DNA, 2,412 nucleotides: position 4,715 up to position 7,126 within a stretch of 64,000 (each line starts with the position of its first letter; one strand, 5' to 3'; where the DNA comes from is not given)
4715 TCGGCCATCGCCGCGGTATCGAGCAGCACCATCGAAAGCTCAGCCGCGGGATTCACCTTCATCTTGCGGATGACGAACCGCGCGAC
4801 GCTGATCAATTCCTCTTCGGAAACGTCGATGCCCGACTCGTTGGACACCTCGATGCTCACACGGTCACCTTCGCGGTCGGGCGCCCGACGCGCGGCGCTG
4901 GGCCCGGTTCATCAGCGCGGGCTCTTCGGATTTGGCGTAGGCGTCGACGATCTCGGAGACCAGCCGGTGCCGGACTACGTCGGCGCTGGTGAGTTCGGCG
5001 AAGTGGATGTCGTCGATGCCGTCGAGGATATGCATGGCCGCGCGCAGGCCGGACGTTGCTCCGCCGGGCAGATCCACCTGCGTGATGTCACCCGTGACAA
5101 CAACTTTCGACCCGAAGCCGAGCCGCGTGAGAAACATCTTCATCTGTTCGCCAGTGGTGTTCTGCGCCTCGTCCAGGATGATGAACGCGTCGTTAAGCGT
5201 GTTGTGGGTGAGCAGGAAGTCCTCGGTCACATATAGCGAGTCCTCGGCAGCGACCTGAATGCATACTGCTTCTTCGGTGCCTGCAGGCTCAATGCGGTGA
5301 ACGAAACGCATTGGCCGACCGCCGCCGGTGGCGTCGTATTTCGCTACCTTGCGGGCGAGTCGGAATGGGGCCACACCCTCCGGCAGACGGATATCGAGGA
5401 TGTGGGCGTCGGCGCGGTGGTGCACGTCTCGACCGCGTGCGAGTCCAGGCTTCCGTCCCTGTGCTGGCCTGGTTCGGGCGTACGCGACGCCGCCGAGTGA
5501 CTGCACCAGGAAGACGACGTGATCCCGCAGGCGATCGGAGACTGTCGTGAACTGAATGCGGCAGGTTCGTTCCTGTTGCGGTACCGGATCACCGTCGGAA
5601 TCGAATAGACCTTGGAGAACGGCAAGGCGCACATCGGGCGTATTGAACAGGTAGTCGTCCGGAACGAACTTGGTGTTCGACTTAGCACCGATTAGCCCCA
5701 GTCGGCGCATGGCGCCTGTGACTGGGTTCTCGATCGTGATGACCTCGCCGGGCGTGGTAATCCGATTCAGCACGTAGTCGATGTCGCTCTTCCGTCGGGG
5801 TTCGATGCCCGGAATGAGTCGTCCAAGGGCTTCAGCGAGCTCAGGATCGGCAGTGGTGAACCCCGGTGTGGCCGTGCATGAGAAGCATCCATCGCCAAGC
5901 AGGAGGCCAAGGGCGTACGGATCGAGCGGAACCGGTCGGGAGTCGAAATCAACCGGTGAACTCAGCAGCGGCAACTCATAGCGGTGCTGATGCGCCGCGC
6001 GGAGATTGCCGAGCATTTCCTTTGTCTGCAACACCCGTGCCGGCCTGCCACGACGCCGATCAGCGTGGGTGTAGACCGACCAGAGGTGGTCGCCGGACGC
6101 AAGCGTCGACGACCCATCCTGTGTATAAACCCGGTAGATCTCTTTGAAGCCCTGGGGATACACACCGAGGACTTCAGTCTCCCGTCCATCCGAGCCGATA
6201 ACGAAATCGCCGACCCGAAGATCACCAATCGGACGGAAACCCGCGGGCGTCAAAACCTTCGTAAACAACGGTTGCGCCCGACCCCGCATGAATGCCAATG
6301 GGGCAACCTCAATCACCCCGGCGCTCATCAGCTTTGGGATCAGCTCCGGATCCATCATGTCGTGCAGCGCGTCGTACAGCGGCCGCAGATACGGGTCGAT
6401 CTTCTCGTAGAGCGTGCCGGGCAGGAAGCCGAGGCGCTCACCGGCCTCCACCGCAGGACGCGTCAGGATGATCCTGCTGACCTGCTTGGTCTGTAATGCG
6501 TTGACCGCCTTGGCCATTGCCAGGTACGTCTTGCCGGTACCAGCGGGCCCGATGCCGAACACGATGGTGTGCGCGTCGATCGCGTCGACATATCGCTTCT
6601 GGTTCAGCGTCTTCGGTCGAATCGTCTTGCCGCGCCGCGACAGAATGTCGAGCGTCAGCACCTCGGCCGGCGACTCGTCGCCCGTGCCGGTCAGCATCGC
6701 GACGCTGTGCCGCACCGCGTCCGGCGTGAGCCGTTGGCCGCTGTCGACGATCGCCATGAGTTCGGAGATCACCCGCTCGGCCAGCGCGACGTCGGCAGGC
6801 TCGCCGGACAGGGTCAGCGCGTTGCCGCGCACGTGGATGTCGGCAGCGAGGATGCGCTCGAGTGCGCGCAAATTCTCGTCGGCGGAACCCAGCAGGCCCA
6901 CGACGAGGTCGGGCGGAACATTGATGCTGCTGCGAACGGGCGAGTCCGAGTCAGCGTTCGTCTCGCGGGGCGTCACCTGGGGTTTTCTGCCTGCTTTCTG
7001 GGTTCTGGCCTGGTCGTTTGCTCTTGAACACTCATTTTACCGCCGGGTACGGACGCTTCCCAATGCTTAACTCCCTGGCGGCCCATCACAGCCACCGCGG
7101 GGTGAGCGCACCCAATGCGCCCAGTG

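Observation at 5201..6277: Class-3-type (Ala-start) intein in PhoH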

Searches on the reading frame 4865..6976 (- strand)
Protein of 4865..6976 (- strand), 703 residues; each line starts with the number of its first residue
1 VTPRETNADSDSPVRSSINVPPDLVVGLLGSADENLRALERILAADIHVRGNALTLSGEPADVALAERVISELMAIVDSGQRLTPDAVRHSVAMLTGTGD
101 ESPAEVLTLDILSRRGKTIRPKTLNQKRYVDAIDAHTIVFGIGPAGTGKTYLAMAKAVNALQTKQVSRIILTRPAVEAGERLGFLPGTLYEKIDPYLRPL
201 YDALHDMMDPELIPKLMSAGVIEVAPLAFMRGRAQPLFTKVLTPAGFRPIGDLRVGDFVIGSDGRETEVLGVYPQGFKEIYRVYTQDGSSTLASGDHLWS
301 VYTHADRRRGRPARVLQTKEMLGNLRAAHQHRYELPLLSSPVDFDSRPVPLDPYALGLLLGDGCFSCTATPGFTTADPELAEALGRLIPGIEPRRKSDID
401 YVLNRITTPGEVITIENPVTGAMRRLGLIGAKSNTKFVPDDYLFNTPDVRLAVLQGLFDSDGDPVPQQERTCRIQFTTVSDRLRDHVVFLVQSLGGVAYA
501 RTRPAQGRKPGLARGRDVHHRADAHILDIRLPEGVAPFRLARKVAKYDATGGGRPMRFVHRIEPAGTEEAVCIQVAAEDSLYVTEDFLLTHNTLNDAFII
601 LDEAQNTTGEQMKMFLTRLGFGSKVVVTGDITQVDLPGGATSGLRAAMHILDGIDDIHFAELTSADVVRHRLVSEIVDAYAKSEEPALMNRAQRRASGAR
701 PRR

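Call 4: search_protein_families(library=pfam, proteins=[window:4868-6976:-], max_evalue=1)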
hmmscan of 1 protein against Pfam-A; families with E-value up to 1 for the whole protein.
window:4868-6976:- (703 aa): 17 families
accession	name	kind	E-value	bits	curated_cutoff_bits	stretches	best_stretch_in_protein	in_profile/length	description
PF02562.22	PhoH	-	2.1e-89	298.9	27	2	119-234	2-117/205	PhoH-like protein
PF14528.11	LAGLIDADG_3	-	1.6e-09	38.3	22.5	1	448-509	1-61/82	LAGLIDADG-like domain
PF13245.12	AAA_19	-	1.5e-06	28.9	25.1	2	127-182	2-57/134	AAA domain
PF13604.12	AAA_30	-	3.3e-06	27.4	27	2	126-182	6-62/191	AAA domain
PF13401.12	AAA_22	-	0.0013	19.5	27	0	545-619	37-108/130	AAA domain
PF00270.35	DEAD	-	0.0014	18.8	26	1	125-174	3-53/167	DEAD/DEAH box helicase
PF01695.23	IstB_IS21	-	0.0022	18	24.1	1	122-162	78-118/238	IstB-like ATP binding protein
PF05203.21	Hom_end_hint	-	0.0043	17.5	32.1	1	247-287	15-54/228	Hom_end-associated Hint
PF00013.35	KH_1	-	0.0073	16.5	21.5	1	17-71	3-65/66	KH domain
PF03958.22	Secretin_N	-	0.015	15.9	28.2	1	48-73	38-63/69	Bacterial type II/III secretion system short domain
PF05707.18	Zot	-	0.028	14.3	20.3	0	138-172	2-34/197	Zonular occludens toxin (Zot)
PF13403.11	Hint_2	-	0.051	14.4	28.4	1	239-270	7-38/147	Hint domain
PF13481.12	AAA_25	-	0.055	13.5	27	1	128-165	25-62/195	AAA domain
PF23214.1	SH3_CYT4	-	0.19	11.8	27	1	253-294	3-45/73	Mitochondrial protein cyt-4 SH3 domain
PF21800.4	KH_KRR1_2nd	-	0.2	12.1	27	1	28-75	25-72/91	KRR1 small subunit processome component, second KH domain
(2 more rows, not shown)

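Call 5: search_protein_families(library=ncbifam, proteins=[window:4868-6976:-], max_evalue=1)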
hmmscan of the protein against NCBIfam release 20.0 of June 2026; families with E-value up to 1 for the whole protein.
window:4868-6976:- (703 aa): 13 families
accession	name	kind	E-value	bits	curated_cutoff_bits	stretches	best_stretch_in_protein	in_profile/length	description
NF007827.1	PRK10536.1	equivalog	1.6e-55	188.3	380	2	105-234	35-166/253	phosphate starvation-inducible protein PhoH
NF053827.1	RNA5-3helPhoH2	equivalog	2.3e-24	86.2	680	2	138-234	239-337/427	RNA 5'-3' helicase PhoH2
NF005852.0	PRK07773.1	equivalog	2.1e-07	29.6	780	1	268-507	441-671/886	replicative DNA helicase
NF007072.0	PRK09519.1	equivalog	1.7e-05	23.4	1024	1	345-524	355-536/790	intein-containing recombinase RecA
NF038098.1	GyrA_w_intein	exception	2.5e-05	22.4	1850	1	426-507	312-392/1232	intein-containing DNA gyrase subunit A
NF045703.1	rSAM_Tes_intein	exception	0.00051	17.9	1700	1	429-498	442-510/1040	tetraether lipid synthase Tes, intein-containing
NF038214.1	IS21_help_AAA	equivalog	0.00078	19.2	200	1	123-164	80-118/232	IS21-like element helper ATPase IstB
NF038136.1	rSAM_Rv_intein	exception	0.0018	17.2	700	1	246-298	88-147/574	intein-containing Rv2578c family radical SAM protein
NF005992.0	PRK08116.1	subfamily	0.077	12.1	189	1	142-171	120-148/269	hypothetical protein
NF006616.1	PRK09183.1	subfamily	0.088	12.1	300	1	133-170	97-134/253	IS21-like element helper ATPase IstB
NF006505.0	PRK08939.1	equivalog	0.12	11.6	228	1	139-193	159-212/306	primosomal protein DnaI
TIGR02640.1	gas_vesic_GvpN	equivalog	0.15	11.5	266.8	1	130-157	15-42/262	gas vesicle protein GvpN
NF004046.1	PRK05563.1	equivalog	0.3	9.9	400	1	135-165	37-68/567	DNA polymerase III subunit gamma/tau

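Call 46: find_encoding_contigs(protein=window:4865-6976:-, flank=2000, max_places=3)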
Protein window:4865-6976:- (703 aa): no gene with exactly this product is on record in the collection.
